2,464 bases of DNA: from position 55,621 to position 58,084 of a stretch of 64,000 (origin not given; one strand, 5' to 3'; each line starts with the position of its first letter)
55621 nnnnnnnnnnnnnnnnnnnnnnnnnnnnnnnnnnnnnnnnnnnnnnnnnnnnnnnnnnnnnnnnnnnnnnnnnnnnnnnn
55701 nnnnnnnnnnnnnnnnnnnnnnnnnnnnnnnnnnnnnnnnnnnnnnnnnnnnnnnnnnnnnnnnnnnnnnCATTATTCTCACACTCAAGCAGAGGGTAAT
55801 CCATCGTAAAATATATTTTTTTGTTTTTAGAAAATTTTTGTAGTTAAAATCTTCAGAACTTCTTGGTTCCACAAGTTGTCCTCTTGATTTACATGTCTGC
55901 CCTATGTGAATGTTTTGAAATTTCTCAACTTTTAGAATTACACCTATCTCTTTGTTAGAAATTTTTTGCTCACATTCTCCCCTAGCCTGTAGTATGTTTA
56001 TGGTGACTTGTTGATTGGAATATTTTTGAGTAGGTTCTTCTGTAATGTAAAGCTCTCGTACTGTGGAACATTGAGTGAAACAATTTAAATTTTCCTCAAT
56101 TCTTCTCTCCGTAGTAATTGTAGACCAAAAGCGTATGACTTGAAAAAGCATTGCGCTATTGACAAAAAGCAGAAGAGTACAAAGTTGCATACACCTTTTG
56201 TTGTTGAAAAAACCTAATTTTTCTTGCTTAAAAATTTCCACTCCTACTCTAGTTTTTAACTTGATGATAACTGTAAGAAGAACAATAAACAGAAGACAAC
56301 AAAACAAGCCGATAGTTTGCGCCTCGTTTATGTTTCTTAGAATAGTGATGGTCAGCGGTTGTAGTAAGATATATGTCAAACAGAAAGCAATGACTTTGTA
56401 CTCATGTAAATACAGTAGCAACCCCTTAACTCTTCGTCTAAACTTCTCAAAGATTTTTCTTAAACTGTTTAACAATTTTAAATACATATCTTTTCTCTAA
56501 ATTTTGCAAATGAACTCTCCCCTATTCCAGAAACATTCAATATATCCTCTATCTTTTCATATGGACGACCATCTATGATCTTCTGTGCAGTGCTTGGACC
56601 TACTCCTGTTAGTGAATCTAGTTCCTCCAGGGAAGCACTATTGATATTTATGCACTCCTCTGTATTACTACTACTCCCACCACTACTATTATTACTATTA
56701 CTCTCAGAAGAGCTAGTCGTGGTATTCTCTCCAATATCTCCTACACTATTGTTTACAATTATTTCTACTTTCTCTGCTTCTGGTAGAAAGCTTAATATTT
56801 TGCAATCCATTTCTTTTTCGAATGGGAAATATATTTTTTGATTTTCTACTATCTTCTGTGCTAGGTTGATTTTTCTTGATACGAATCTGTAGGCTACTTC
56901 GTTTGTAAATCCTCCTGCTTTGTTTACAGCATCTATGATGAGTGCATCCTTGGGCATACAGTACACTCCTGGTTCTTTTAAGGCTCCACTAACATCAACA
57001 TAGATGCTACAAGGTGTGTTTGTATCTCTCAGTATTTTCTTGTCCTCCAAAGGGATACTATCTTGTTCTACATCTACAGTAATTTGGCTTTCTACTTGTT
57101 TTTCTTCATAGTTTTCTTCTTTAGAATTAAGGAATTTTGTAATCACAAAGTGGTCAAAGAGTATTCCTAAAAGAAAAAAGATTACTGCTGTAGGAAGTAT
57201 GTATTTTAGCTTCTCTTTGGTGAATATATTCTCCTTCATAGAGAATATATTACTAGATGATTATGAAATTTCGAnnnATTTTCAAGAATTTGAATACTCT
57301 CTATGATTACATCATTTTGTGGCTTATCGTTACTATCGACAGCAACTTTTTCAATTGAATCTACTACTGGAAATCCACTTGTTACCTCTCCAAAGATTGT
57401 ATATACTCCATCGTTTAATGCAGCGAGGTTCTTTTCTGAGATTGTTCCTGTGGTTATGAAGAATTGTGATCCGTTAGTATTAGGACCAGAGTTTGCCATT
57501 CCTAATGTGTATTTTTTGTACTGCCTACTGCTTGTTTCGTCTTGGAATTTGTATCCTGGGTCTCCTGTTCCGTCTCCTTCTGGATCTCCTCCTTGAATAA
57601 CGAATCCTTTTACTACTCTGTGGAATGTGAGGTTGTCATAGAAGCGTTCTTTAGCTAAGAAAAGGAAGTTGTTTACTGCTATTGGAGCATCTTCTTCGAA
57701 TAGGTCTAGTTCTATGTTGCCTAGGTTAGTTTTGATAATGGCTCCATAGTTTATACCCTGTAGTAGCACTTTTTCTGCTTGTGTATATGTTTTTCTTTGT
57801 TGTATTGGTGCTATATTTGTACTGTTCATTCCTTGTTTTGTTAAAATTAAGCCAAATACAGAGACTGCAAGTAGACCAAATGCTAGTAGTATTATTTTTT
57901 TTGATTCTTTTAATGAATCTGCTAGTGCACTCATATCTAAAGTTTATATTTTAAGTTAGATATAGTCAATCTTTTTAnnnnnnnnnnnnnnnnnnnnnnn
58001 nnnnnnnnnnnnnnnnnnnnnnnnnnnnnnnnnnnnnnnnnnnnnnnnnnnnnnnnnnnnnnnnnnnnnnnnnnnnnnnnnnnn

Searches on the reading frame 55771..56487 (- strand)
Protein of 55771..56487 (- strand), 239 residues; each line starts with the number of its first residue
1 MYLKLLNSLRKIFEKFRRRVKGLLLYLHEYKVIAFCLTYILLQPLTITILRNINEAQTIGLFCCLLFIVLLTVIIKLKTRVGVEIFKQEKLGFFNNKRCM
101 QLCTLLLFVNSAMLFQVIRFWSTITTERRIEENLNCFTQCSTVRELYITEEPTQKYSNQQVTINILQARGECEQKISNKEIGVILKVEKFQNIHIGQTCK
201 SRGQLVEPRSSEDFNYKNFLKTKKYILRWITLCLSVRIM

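Call 24: search_protein_families(library=pfam, proteins=[window:55771-56487:-])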
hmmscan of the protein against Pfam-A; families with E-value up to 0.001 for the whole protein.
window:55771-56487:- (239 aa): 1 family
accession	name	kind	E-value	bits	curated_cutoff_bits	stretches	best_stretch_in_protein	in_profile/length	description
PF13567.11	DUF4131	-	3e-07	30.7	31.6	1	61-223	9-151/165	Domain of unknown function (DUF4131)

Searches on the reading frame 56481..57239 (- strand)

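Call 24: search_protein_families(library=pfam, proteins=[window:56481-57239:-])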
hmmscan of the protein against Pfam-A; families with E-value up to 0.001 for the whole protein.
window:56481-57239:- (253 aa): 5 families
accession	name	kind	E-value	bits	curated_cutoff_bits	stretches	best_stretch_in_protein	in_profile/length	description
PF12836.13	HHH_3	-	1e-14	54.8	27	1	195-251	4-64/65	Helix-hairpin-helix motif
PF00633.29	HHH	-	1.9e-09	37.3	24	1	198-223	4-29/30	Helix-hairpin-helix motif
PF10531.15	SLBB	-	6.2e-08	32.8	27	1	80-118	1-38/55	SLBB domain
PF06514.17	PsbU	-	1.4e-07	31.8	24.5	1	191-243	9-61/93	Photosystem II 12 kDa extrinsic protein (PsbU)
PF14520.12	HHH_5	-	4.6e-07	30.6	27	1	205-236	2-32/57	Helix-hairpin-helix domain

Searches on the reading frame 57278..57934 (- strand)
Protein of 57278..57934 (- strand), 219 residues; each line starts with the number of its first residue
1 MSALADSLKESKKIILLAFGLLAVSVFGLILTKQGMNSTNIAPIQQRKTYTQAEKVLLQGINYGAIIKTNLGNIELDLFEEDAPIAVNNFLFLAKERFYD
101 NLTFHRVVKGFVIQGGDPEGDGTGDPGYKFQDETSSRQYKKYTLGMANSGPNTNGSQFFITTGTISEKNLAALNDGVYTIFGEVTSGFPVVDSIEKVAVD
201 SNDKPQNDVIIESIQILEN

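Call 24: search_protein_families(library=pfam, proteins=[window:57278-57934:-])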
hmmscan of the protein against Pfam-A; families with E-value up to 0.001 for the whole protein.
window:57278-57934:- (219 aa): 1 family
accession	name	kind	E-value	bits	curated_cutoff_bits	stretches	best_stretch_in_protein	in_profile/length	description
PF00160.26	Pro_isomerase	-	4.9e-46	157.3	21.7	1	67-215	4-158/159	Cyclophilin type peptidyl-prolyl cis-trans isomerase/CLD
